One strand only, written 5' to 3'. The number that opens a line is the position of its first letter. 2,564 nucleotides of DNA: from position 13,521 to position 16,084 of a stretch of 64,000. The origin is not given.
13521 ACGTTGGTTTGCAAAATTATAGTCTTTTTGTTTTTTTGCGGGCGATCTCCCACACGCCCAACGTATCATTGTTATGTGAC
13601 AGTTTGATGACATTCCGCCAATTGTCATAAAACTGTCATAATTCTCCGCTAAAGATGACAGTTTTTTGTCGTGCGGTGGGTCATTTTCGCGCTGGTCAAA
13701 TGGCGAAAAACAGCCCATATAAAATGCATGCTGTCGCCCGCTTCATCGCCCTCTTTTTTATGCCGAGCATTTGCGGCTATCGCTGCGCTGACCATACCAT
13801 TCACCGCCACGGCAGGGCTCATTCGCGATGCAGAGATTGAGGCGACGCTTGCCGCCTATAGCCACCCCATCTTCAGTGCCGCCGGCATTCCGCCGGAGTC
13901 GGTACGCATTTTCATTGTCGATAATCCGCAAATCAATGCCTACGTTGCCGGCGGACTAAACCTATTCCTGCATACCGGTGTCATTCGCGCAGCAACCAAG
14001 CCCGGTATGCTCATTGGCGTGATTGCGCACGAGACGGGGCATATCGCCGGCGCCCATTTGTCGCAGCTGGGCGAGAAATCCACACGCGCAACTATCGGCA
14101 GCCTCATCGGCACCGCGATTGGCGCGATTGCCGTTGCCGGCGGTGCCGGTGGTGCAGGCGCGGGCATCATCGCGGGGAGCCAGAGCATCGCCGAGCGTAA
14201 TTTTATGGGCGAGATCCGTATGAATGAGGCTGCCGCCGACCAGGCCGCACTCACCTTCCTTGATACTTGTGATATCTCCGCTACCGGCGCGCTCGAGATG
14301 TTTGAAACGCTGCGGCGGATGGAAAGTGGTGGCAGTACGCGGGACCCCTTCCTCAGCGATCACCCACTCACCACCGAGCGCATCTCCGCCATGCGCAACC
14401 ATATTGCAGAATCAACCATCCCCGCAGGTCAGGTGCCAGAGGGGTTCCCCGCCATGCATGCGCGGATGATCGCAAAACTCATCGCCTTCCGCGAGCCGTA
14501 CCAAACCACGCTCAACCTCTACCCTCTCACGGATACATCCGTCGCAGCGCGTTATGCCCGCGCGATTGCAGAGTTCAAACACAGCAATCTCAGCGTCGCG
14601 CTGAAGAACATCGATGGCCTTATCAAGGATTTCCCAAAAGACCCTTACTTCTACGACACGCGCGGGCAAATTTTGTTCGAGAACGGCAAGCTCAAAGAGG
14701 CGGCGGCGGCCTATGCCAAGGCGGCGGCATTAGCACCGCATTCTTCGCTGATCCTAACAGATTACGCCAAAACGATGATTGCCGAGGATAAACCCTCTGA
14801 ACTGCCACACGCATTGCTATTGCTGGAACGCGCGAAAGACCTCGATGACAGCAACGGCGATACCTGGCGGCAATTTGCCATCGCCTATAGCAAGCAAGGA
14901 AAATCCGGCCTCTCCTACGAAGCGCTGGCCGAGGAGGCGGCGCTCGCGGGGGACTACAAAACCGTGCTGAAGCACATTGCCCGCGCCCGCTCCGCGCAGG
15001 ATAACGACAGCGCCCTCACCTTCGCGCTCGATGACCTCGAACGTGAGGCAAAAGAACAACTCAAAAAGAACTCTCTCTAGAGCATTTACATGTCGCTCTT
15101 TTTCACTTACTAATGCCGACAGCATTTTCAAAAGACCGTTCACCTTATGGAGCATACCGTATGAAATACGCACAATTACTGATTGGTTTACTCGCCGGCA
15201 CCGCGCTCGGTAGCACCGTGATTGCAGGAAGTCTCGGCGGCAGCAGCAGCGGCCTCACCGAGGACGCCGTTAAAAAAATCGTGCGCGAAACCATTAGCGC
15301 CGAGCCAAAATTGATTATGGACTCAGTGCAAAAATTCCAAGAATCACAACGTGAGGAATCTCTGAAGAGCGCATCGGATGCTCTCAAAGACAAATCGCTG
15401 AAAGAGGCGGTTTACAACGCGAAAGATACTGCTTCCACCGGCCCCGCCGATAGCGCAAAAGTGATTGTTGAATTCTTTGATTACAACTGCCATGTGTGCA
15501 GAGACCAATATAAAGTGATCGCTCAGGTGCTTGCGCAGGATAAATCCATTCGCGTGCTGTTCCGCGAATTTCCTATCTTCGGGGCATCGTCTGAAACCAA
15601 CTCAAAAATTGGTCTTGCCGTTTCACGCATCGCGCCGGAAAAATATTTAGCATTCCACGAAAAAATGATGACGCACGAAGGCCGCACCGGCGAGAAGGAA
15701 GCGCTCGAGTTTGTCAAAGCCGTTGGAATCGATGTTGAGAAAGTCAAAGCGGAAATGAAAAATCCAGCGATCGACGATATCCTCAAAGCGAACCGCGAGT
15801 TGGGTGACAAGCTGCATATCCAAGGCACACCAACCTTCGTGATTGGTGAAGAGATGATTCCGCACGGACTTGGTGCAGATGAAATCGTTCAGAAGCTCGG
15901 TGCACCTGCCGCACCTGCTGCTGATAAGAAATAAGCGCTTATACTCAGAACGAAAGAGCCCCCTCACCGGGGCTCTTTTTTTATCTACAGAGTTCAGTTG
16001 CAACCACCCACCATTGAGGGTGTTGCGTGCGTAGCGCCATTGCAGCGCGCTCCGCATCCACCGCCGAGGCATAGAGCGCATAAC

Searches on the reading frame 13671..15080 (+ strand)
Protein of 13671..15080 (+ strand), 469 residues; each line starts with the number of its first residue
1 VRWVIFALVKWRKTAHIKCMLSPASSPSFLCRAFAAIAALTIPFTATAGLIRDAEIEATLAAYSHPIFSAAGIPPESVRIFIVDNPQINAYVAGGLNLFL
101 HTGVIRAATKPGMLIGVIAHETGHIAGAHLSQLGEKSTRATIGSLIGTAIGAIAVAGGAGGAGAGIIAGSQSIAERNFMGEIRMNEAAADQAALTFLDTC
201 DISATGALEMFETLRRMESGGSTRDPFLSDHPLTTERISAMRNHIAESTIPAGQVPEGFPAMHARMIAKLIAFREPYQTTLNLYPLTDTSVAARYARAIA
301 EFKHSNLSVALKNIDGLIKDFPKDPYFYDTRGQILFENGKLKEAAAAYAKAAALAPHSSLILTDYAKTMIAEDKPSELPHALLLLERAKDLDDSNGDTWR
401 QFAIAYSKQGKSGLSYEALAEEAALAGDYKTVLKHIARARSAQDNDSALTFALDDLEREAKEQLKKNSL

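Call 22: search_protein_families(library=pfam, proteins=[window:13671-15080:+], max_evalue=0.01)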
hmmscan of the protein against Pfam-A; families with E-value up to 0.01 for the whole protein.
window:13671-15080:+ (469 aa): 11 families
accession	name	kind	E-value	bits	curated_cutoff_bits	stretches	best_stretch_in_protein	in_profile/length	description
PF01435.24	Peptidase_M48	-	5e-18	66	20.3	1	63-243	10-184/186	Peptidase family M48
PF23914.1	TPR_CcmH_CycH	-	2e-08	34.7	42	1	332-413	57-138/158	Cytochrome c-type biogenesis protein H TPR domain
PF13432.12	TPR_16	-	2.5e-07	31.4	32.7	1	295-358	1-64/65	Tetratricopeptide repeat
PF13428.12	TPR_14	-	4.4e-07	30.4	23.5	1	329-367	5-43/44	Tetratricopeptide repeat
PF13431.12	TPR_17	-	3.3e-06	27.4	24.4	0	318-344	6-32/34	Tetratricopeptide repeat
PF07719.23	TPR_2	-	3e-05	24.2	27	1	326-357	2-33/34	Tetratricopeptide repeat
PF13429.12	TPR_15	-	6.7e-05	22.9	26.2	1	309-411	131-229/280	Tetratricopeptide repeat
PF14559.12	TPR_19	-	0.00011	22.9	25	1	335-376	1-42/68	Tetratricopeptide repeat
PF13371.12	TPR_9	-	0.00019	21.8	35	1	299-358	4-62/73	Tetratricopeptide repeat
PF13414.12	TPR_11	-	0.00025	21.1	26.8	1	332-356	1-25/42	TPR repeat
PF00515.34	TPR_1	-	0.0082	16.4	27.8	1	331-357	7-33/34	Tetratricopeptide repeat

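Call 82: search_protein_families(library=ncbifam, proteins=[window:13671-15080:+], max_evalue=0.1)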
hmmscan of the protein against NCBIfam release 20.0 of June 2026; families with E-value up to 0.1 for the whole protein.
window:13671-15080:+ (469 aa): 10 families
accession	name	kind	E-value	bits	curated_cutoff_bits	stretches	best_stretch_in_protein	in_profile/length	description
NF052400.1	M48_BAM_BepA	equivalog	6.7e-38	130.7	570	1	79-447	92-460/483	beta-barrel assembly-enhancing protease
NF052399.1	M48_lipo_LoiP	exception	2.9e-06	26.9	365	1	114-247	122-246/247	metalloprotease LoiP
TIGR02917.1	PEP_TPR_lipo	equivalog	1.6e-05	23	312.2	1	292-375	432-515/899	XrtA/PEP-CTERM system TPR-repeat protein PrsT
NF033920.0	C39_PA2778_fam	equivalog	0.00034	20.1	150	1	289-377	153-242/255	PA2778 family cysteine peptidase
NF052415.1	T3SS_chap_SctY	equivalog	0.00044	20.7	70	1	290-350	39-102/106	type III secretion apparatus assembly chaperone SctY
TIGR02521.1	type_IV_pilW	equivalog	0.0046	16.5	154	1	291-366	31-106/234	type IV pilus biogenesis/stability protein PilW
NF008017.0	PRK10747.1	equivalog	0.013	14.4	608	1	294-358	297-361/398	protoheme IX biogenesis protein HemY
TIGR02795.1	tol_pal_ybgF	equivalog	0.052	14.1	90.1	0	293-357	4-71/119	tol-pal system protein YbgF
NF040959.1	MamA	equivalog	0.057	12.8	200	0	374-428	49-103/204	magnetosome protein MamA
NF003425.0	PRK04897.1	equivalog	0.059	12.6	355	0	71-126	93-149/298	zinc metalloprotease HtpX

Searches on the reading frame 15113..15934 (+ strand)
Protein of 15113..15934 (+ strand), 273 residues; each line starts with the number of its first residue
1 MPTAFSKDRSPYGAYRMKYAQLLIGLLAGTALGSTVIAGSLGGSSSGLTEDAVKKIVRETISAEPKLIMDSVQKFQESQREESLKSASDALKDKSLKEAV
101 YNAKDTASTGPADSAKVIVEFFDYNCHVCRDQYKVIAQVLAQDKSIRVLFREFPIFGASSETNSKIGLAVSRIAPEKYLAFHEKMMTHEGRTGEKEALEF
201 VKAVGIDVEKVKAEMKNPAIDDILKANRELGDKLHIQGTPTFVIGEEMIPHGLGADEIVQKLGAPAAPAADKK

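Call 22: search_protein_families(library=pfam, proteins=[window:15113-15934:+], max_evalue=0.01)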
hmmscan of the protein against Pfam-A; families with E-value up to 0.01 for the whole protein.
window:15113-15934:+ (273 aa): 5 families
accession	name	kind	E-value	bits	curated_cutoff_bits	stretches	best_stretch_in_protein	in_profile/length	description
PF01323.26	DSBA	-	3.6e-19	69.7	25.6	1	117-253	1-181/191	DSBA-like thioredoxin domain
PF13462.12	Thioredoxin_4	-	1e-15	58.8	23.2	1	105-251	4-152/165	Thioredoxin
PF18312.6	ScsC_N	-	1.9e-06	27.9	25.8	1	50-82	2-34/34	Copper resistance protein ScsC N-terminal domain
PF13098.12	Thioredoxin_2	-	0.00012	22.8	27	1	115-246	6-83/104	Thioredoxin-like domain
PF13743.12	Thioredoxin_5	-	0.0073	16.5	27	0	193-245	112-164/186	Thioredoxin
